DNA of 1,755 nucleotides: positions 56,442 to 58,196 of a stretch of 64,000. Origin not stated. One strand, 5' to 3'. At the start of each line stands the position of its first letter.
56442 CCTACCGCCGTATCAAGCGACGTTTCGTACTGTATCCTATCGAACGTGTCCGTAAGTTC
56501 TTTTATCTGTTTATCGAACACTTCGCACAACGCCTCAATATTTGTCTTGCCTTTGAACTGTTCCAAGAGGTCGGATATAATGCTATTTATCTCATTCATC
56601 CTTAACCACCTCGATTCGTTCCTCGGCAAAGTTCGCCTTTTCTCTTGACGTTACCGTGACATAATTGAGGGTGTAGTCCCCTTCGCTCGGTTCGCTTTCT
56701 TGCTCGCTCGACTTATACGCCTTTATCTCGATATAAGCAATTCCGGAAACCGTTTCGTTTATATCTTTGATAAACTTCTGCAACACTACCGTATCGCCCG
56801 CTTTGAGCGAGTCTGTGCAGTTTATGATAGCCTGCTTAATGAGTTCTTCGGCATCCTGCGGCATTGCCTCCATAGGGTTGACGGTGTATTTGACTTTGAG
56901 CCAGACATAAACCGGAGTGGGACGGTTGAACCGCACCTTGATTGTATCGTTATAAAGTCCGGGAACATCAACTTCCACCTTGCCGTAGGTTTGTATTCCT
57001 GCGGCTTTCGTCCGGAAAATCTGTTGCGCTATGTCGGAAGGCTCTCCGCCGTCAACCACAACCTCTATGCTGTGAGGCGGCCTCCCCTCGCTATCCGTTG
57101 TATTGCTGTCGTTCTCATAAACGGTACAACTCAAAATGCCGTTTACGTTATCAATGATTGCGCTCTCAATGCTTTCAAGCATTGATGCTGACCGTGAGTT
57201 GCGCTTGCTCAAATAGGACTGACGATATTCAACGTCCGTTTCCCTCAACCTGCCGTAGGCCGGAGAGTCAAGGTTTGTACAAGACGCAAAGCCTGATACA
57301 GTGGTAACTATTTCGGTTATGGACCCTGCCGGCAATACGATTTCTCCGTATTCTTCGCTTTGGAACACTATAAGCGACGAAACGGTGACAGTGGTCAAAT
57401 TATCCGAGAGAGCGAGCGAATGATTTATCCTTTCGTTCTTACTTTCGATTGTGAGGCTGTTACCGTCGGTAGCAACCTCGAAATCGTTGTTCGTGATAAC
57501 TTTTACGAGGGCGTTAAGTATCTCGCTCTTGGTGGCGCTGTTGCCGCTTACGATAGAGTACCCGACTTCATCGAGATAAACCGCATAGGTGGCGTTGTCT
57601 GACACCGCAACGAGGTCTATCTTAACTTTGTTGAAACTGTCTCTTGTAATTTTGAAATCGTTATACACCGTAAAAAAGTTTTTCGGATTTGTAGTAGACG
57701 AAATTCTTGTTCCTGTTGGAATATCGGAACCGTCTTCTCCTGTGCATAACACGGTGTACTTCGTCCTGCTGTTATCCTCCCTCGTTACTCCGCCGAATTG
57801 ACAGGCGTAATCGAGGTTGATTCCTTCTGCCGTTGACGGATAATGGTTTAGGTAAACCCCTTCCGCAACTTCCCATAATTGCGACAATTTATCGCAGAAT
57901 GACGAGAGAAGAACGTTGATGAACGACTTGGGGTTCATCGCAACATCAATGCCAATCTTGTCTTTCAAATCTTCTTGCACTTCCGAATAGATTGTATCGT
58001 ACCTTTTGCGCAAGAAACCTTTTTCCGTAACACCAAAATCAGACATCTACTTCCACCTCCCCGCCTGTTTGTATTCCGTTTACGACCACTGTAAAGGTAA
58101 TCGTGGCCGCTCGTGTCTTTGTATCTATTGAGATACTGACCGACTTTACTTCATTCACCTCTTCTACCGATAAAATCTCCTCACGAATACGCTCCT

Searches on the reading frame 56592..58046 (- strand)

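Call 12: search_protein_families(library=pfam, proteins=[window:56592-58046:-], max_evalue=0.01)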
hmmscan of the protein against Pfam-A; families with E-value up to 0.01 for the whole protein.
window:56592-58046:- (484 aa): 3 families
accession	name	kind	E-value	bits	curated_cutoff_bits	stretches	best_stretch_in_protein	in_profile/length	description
PF04865.19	Baseplate_J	-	1.4e-05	24.9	21.1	0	78-134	5-58/255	Baseplate J-like protein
PF03434.18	DUF276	-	0.002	17.8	25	0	338-450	141-255/291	DUF276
PF18923.6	DUF5673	-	0.0097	16.3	26.7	0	438-483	19-59/66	Domain of unknown function (DUF5673)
